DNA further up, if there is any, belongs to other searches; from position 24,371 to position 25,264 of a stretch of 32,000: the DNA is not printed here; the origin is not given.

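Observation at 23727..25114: Second divergent copy of the exported ~190-aa protein, again ATGA-coupled to a cytoplasmic enzyme (C-N hydrolase)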

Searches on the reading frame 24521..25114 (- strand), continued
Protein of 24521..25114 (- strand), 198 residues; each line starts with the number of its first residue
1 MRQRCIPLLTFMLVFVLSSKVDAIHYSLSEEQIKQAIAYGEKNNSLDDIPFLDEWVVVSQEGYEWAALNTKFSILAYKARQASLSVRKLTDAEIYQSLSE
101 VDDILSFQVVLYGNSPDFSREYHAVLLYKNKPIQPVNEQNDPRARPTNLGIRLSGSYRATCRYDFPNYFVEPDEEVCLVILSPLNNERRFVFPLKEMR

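Call 38: list_cluster_members(proteins=[P0186, P0187, P0188, P0189, P0190, P0194, P0199, P0204, P0243, P0254])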
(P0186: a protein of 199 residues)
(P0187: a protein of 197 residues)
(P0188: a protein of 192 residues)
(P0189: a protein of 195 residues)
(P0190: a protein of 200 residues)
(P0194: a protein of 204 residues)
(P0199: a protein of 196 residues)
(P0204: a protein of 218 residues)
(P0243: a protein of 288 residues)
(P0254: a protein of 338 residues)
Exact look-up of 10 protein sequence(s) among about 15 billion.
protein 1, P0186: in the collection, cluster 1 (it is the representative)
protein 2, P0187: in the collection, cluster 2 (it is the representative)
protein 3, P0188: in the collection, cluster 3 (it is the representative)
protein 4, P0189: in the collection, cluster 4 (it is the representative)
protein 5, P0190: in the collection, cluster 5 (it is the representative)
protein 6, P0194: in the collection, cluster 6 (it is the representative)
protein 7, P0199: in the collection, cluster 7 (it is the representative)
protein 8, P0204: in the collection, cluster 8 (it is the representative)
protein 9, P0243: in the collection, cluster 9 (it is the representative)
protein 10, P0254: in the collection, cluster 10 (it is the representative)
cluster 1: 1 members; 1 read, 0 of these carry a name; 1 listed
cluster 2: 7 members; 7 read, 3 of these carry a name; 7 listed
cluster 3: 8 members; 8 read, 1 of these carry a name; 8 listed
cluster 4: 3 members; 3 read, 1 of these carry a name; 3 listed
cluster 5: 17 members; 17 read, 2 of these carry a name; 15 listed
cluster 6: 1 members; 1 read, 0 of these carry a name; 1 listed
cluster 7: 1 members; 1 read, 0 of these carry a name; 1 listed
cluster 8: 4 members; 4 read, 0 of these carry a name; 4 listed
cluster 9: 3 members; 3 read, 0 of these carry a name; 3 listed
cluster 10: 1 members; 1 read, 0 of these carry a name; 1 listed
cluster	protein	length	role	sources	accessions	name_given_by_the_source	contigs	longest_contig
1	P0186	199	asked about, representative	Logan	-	-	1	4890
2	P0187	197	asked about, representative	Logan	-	-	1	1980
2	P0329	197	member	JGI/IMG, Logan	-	hypothetical protein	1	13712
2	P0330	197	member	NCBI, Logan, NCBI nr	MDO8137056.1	MAG: hypothetical protein Q6354_05395 [Candidatus Brocadiales bacterium] | hypothetical protein [Candidatus Brocadiales bacterium]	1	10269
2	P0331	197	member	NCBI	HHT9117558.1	MAG TPA: hypothetical protein ACFYD1_02915 [Candidatus Hypogeohydataceae bacterium YC38]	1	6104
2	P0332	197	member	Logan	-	-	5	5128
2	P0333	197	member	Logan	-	-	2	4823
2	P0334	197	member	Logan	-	-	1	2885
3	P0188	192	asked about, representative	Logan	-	-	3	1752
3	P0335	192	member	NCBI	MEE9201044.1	MAG: hypothetical protein V3V45_06355 [Candidatus Brocadiales bacterium]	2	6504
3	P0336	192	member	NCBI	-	-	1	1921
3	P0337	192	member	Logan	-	-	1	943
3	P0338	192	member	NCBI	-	-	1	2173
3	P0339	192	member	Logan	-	-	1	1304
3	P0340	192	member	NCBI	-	-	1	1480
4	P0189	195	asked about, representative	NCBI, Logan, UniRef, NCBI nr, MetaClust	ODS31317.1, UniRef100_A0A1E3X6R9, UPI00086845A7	MAG: hypothetical protein SCARUB_03546 [Candidatus Scalindua rubra] | Lipoprotein n=1 Tax=Candidatus Scalindua rubra TaxID=1872076 RepID=A0A1E3X6R9_9BACT | status=active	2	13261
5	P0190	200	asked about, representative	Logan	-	-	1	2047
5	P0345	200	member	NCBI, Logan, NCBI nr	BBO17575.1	conserved hypothetical protein [Candidatus Brocadia pituitae]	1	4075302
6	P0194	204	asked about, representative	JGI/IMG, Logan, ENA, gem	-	-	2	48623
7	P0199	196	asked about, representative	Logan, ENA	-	-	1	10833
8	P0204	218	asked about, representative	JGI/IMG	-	-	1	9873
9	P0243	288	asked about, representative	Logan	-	-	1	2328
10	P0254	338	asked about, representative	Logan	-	-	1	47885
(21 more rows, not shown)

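Call 41: find_homologous_proteins(query=A4, max_evalue=0.001)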
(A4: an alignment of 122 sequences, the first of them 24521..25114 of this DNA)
Query A4 (122 sequences) (198 aa, profile of the alignment): 157 proteins with E <= 0.001 among 3051 candidates; the best 120 are listed.
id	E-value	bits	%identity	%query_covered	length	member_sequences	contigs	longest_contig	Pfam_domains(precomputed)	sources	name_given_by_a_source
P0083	1.3e-58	216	60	96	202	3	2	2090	-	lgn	-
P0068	2.1e-57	212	59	99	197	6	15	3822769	-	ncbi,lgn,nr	ncbi:MAG: hypothetical protein L3J17_06805 [Candidatus Jettenia sp.]|nr:MAG: hypothetical protein L3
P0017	2.4e-56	208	66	100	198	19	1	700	-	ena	-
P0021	2.8e-56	208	66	100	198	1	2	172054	-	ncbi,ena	-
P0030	8.1e-56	207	66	100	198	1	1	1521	-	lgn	-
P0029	1.2e-55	206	65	100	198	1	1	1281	-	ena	-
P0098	1.4e-55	206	54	99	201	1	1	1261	-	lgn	-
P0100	4.0e-55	204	55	96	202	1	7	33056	-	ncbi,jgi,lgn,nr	ncbi:MAG: hypothetical protein FJ264_12615 [Planctomycetes bacterium]|nr:hypothetical protein [Planc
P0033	8.0e-55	203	65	100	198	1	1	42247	-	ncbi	-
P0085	1.0e-54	203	61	97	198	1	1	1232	-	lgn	-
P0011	2.0e-54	202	71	100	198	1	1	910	-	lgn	-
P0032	2.4e-54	202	68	100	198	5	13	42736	-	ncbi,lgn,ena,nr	ncbi:MAG: hypothetical protein HUU08_12930 [Candidatus Brocadia sp.]|nr:hypothetical protein [Candid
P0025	3.8e-54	201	66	100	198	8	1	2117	-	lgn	-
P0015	8.8e-54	200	67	100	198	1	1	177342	-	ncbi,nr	ncbi:MAG: hypothetical protein E3K36_05970 [Candidatus Brocadia sp.]|nr:hypothetical protein [Candid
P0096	1.5e-53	199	57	100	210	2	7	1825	-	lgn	-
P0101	6.4e-46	174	57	91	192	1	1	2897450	-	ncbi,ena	-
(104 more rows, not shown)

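Call 42: find_encoding_contigs(protein=P0345, flank=4000, max_places=2)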
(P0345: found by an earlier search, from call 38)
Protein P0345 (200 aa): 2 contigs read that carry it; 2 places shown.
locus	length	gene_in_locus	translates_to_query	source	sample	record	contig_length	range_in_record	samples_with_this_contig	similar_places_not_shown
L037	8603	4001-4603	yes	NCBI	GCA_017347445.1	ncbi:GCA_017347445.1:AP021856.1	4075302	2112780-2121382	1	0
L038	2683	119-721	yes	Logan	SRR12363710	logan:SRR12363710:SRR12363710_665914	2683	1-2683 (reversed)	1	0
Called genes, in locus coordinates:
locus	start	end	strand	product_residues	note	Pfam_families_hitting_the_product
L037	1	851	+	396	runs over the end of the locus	PF04015:DUF362, PF00037:Fer4 (faint), PF12837:Fer4_6 (weak), PF13237:Fer4_10 (faint)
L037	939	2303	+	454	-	PF03448:MgtE_N, PF00571:CBS, PF01769:MgtE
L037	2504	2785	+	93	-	-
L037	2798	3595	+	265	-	-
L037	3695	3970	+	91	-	-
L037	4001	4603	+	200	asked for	-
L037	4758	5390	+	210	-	-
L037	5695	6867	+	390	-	PF00756:Esterase (faint), PF10503:Esterase_PHB (faint), PF20434:BD-FAE (faint), PF00326:Peptidase_S9 (faint), PF01738:DLH, PF02230:Abhydrolase_2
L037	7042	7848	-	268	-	PF00069:Pkinase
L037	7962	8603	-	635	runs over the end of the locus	PF02743:dCache_1, PF00672:HAMP, PF00989:PAS (weak), PF08448:PAS_4 (weak), PF13426:PAS_9, PF00989:PAS, PF08448:PAS_4 (weak), PF13426:PAS_9, +3 more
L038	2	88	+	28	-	?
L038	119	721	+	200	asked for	-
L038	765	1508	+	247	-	-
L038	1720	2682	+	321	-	?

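Call 43: find_encoding_contigs(protein=P0189, flank=4000, max_places=1)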
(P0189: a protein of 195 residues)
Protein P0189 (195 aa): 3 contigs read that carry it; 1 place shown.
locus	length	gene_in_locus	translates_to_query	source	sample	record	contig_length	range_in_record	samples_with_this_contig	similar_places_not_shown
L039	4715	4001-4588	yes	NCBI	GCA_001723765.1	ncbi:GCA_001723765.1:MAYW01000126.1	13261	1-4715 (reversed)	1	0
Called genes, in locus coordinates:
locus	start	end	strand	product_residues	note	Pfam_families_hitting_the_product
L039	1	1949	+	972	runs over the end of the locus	PF04313:HSDR_N, PF04851:ResIII, PF18766:SWI2_SNF2, PF00270:DEAD, PF22679:T1R_D3-like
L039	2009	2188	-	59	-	-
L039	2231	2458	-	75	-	PF11903:ParD_like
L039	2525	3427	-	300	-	PF00248:Aldo_ket_red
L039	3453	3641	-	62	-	PF09957:VapB_antitoxin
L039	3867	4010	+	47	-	-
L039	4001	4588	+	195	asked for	-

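Call 44: find_encoding_contigs(protein=P0330, flank=4000, max_places=1)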
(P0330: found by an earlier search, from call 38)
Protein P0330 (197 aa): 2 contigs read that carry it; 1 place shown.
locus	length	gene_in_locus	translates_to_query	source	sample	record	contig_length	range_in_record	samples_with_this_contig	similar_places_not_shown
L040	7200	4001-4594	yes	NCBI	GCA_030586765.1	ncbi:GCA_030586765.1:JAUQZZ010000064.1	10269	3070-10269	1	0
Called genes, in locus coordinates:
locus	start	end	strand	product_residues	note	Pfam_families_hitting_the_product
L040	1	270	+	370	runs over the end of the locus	PF16317:Glyco_hydro_99 (faint), PF14307:Glyco_tran_WbsX (faint)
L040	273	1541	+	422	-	PF00515:TPR_1, PF07719:TPR_2, PF13181:TPR_8 (weak), PF13424:TPR_12, PF13414:TPR_11, PF13432:TPR_16, PF00515:TPR_1, PF13414:TPR_11, +17 more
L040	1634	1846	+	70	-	PF00462:Glutaredoxin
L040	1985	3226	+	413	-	PF04055:Radical_SAM, PF13186:SPASM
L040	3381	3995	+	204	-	PF01936:NYN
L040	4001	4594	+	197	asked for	-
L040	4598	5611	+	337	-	PF08100:Dimerisation, PF00891:Methyltransf_2, PF13489:Methyltransf_23, PF08242:Methyltransf_12, PF13649:Methyltransf_25 (weak)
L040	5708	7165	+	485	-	PF02310:B12-binding, PF04055:Radical_SAM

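Call 45: find_encoding_contigs(protein=P0194, flank=4000, max_places=1)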
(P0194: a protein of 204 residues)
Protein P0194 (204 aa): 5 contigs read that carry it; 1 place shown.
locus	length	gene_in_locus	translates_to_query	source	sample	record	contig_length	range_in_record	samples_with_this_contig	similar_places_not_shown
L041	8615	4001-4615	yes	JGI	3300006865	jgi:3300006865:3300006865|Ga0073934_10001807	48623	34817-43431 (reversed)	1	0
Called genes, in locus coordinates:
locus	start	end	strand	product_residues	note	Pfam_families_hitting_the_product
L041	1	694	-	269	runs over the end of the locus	PF02653:BPD_transp_2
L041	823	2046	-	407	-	PF13433:Peripla_BP_5, PF13458:Peripla_BP_6, PF01094:ANF_receptor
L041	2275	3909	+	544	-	PF13489:Methyltransf_23, PF07021:MetW, PF08241:Methyltransf_11, PF08242:Methyltransf_12 (weak), PF13649:Methyltransf_25, PF13847:Methyltransf_31 (weak)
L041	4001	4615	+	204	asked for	-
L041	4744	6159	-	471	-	PF02511:Thy1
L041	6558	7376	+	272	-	PF03328:HpcH_HpaI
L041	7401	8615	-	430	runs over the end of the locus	PF03781:FGE-sulfatase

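Call 46: search_solved_structures(query=A4, max_evalue=10)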
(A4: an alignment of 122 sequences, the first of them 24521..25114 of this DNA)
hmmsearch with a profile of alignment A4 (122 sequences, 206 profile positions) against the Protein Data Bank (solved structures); distinct sequences matched with E-value up to 10: 6.
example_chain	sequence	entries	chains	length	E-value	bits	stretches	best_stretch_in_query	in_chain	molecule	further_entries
3hum_A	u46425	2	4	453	0.11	15.1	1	5-54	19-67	Penicillin-binding protein 4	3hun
1je5_A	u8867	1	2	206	0.18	14.4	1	139-195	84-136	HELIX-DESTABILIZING PROTEIN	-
3ros_A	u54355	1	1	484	0.46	13.1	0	26-48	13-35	NAD-dependent aldehyde dehydrogenase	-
4obi_A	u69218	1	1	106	0.67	12.5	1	124-162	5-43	Uncharacterized protein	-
5fce_A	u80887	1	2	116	0.72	12.4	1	116-193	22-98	LPXTG family cell surface protein Fms2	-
9bkk_R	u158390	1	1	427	1.7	11.2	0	7-79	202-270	Cholecystokinin receptor type A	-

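Call 47: find_encoding_contigs(protein=P0199, flank=4000, max_places=1)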
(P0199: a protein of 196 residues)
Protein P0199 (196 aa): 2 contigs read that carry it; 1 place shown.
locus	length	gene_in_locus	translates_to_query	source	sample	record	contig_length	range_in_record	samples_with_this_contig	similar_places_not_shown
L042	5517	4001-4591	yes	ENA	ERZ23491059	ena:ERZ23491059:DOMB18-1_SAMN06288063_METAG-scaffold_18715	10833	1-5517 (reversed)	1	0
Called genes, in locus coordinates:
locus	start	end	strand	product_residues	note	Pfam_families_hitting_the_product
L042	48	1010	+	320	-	PF25021:TEN_NHL (faint), PF01731:Arylesterase (faint), PF08450:SGL (faint), PF17170:DUF5128, PF01436:NHL (weak)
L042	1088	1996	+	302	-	PF14522:Cytochrome_C7 (faint), PF22678:Cytochrom_c_NrfB-like (faint), PF09699:Paired_CXXCH_1 (weak), PF14537:Cytochrom_c3_2 (weak), PF09699:Paired_CXXCH_1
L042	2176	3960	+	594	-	-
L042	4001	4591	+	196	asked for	-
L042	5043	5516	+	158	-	?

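Call 48: find_encoding_contigs(protein=P0254, flank=4000, max_places=1)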
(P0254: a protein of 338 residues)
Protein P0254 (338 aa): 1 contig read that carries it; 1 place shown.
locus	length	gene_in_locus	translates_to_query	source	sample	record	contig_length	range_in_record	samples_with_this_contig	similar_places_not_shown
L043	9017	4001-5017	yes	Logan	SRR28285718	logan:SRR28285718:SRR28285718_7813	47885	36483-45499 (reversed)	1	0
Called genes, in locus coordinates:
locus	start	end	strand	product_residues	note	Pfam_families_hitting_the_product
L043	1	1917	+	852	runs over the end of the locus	PF02574:S-methyl_trans, PF00809:Pterin_bind, PF02607:B12-binding_2, PF02310:B12-binding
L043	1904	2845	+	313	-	PF06325:PrmA, PF05175:MTS, PF02475:TRM5-TYW2_MTfase (weak), PF13649:Methyltransf_25, PF13847:Methyltransf_31 (weak)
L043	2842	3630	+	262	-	PF20260:PUA_4 (weak), PF04452:Methyltrans_RNA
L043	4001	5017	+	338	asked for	PF07833:Cu_amine_oxidN1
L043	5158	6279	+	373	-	PF01490:Aa_trans (weak), PF03845:Spore_permease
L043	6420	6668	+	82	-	-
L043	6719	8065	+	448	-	PF00289:Biotin_carb_N, PF02222:ATP-grasp (weak), PF02786:CPSase_L_D2, PF07478:Dala_Dala_lig_C, PF08443:RimK (weak), PF02785:Biotin_carb_C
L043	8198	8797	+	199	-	-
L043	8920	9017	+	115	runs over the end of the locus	-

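Call 51: list_cluster_members(proteins=[P0197, P0210, P0213, P0211, P0207, P0193, P0200, P0201, P0208, P0217])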
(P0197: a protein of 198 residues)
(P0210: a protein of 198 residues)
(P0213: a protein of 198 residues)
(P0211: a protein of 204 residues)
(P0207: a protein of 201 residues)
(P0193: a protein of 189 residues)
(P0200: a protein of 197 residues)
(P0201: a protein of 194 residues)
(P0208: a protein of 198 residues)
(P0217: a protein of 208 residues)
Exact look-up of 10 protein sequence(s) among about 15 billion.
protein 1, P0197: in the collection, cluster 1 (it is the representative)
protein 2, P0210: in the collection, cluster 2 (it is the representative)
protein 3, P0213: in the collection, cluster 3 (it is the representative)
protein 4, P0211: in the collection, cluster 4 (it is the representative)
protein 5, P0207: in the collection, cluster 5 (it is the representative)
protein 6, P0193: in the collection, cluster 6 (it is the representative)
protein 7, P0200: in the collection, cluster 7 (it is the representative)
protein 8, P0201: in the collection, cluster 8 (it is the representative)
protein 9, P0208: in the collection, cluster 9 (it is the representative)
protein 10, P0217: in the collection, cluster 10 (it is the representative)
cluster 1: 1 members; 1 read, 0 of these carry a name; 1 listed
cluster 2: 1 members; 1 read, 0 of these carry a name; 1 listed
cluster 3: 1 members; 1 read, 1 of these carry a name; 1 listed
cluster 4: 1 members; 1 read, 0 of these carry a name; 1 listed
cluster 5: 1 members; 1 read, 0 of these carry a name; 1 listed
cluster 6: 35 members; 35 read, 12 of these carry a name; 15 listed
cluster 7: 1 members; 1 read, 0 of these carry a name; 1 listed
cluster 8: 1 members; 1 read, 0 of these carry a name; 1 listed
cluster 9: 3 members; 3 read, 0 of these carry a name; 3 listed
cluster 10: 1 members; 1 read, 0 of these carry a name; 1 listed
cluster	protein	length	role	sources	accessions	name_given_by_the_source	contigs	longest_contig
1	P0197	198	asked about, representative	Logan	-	-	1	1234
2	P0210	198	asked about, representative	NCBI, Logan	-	-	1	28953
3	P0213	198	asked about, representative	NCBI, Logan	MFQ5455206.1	MAG: hypothetical protein ACE5EA_03245 [Nitrospirota bacterium]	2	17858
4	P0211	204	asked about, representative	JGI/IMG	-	-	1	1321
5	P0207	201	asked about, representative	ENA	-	-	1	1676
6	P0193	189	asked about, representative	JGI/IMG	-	hypothetical protein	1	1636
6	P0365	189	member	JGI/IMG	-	hypothetical protein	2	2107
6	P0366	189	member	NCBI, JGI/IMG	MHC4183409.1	MAG: hypothetical protein ACYSR0_08675 [Planctomycetota bacterium] | hypothetical protein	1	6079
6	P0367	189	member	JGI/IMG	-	hypothetical protein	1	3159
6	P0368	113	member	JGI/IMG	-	hypothetical protein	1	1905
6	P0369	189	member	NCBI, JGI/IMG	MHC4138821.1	MAG: hypothetical protein ACYSR1_03015 [Planctomycetota bacterium] | hypothetical protein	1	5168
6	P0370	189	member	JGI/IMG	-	hypothetical protein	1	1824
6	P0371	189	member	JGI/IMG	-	hypothetical protein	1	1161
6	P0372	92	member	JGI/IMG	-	hypothetical protein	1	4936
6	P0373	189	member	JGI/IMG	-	hypothetical protein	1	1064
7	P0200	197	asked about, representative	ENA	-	-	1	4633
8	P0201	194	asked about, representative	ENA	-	-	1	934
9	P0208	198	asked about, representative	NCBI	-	-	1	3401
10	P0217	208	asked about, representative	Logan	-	-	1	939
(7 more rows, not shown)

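Call 55: find_related_loci(query=A5, collection=metagenome_contigs, flank=3000)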
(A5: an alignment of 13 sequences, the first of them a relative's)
Query A5 (218 aa) in metagenome_contigs; peptide patterns used: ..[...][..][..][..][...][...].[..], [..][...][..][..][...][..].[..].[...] (x = any residue, [..] = any of these).
600 stretches matched a pattern (row limit reached: there are more); 10 encode a relative of the query (tblastn E <= 1e-3); 10 distinct loci.
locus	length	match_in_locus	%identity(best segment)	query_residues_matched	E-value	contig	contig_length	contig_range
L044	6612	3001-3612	52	3-218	7e-57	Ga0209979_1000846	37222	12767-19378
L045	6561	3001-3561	46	24-218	4e-49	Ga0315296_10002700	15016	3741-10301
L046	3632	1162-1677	43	36-218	3e-44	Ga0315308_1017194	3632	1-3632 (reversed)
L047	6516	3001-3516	43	36-218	3e-44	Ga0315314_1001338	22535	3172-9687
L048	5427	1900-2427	36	35-218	2e-31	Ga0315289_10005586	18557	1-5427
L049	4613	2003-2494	28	37-218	1e-13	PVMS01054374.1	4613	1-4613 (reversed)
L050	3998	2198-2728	26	31-218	9e-11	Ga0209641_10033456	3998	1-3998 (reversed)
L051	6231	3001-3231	38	143-218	7e-9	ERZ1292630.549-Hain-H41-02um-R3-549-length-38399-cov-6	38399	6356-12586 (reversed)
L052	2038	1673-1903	35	143-218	3e-8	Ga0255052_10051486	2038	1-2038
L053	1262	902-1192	27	116-218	4e-6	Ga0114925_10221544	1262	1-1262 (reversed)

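Call 65: search_protein_families(library=pfam, proteins=[L044:3854-4906:+, L045:3691-4479:+, L046:1693-3210:+, L048:2595-3194:+, L049:2543-2932:+, L037:4758-5387:+, L042:2176-3957:+, L001:4609-4875:+, L047:5049-6278:+], max_evalue=0.01)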
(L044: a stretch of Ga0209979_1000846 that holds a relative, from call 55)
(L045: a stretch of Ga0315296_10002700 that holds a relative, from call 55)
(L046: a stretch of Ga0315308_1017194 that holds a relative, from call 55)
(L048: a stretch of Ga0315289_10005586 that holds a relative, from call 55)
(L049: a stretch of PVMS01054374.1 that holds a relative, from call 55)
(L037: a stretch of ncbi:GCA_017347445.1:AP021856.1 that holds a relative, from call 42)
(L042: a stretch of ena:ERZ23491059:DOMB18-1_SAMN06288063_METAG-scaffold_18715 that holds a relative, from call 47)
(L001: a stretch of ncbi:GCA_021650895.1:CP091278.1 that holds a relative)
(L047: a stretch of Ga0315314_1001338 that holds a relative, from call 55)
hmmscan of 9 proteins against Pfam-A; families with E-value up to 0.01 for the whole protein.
L044:3854-4906:+ (351 aa): 1 family
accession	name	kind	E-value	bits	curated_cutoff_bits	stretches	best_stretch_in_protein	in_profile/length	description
PF14279.12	HNH_5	-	1.6e-09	38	27.5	1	3-62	1-53/56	HNH endonuclease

L045:3691-4479:+ (263 aa): 2 families
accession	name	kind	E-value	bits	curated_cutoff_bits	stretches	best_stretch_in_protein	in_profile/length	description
PF18780.6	HNH_repeat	-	0.0015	19.2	26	1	43-63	33-53/54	Homing endonuclease associated repeat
PF02565.21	RecO_C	-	0.0072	16.5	22.1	0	56-108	57-107/157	Recombination protein O C terminal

L046:1693-3210:+ (506 aa): 4 families
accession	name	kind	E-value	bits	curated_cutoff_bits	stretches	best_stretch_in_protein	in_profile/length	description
PF01435.24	Peptidase_M48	-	1.1e-08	35.5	20.3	1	160-340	40-183/186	Peptidase family M48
PF14093.11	DUF4271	-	0.0014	19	29.7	1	215-292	48-125/206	Domain of unknown function (DUF4271)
PF10277.15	Frag1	-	0.0016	18.4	30.3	1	407-489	78-150/220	Frag1/DRAM/Sfk1 family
PF14584.11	DUF4446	-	0.0067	16.9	27.4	0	82-161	6-85/150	Protein of unknown function (DUF4446)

L048:2595-3194:+ (200 aa): 0 families

L049:2543-2932:+ (130 aa): 7 families
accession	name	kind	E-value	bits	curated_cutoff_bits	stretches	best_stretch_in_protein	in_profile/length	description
PF19571.5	ACT_8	-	3.9e-21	75.8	23.5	1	4-128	3-125/141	ACT domain pair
PF01842.31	ACT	-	1.2e-16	60.6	27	2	6-61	2-59/66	ACT domain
PF22629.2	ACT_AHAS_ss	-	5e-11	43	27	2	7-61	1-57/67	AHAS small subunit-like ACT domain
PF13840.12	ACT_7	-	1.3e-06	28.6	27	0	77-100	16-40/65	ACT domain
PF13291.12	ACT_4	-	1.9e-06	28.9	27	1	73-107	9-43/80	ACT domain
PF22468.2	ACT_9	-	8.7e-06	25.8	27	0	76-99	7-30/61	ACT domain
PF22190.2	TTHA0829-like_ACT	-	2.3e-05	24.7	27.4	0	6-69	4-68/70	TTHA0829-like ACT domain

L037:4758-5387:+ (210 aa): 7 families
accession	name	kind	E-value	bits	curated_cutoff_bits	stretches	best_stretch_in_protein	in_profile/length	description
PF16331.10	TolA_bind_tri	-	0.00031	21.2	30.1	1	70-133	3-62/76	TolA binding protein trimerisation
PF06160.17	EzrA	-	0.00033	19.5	39.6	0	4-84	101-181/557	Septation ring formation regulator, EzrA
PF07719.23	TPR_2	-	0.00047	20.5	27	1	162-190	6-34/34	Tetratricopeptide repeat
PF16888.10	YwqH-like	-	0.00067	20.3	33.7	1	66-122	12-68/123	YwqH-like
PF13414.12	TPR_11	-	0.0042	17.2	26.8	0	166-197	3-34/42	TPR repeat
PF06103.16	DUF948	-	0.0043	17.6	37.2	0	6-50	21-65/89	Bacterial protein of unknown function (DUF948)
PF23203.1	KIF21A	-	0.0048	17.1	28.5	1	5-149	11-155/161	KIF21A-like domain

L042:2176-3957:+ (594 aa): 2 families
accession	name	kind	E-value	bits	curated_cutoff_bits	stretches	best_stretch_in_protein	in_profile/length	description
PF11854.14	MtrB_PioB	-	2.2e-15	56.7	23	1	266-567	283-568/635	Putative outer membrane beta-barrel porin, MtrB/PioB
PF13609.12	Porin_4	-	7.6e-05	23.1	27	0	459-546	246-309/310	Gram-negative porin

L001:4609-4875:+ (89 aa): 0 families

L047:5049-6278:+ (410 aa): 6 families
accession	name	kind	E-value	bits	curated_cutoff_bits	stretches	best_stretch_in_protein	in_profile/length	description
PF08281.18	Sigma70_r4_2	-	8e-12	45.1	25.7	1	326-378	2-54/54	Sigma-70, region 4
PF04545.22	Sigma70_r4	-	2.8e-07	30.4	24.1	1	331-378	1-48/50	Sigma-70, region 4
PF13490.11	zf-HC2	-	2.3e-06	28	22.2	1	71-99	6-34/35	Putative zinc-finger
PF07638.17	Sigma70_ECF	-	0.00059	20.2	21.1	1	320-371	118-172/185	ECF sigma factor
PF25787.1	HTH_SB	-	0.0059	16.8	43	0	335-371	7-43/53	Sleeping Beauty transposase HTH domain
PF14493.12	HTH_40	-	0.0073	17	27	0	347-374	9-36/89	Helix-turn-helix domain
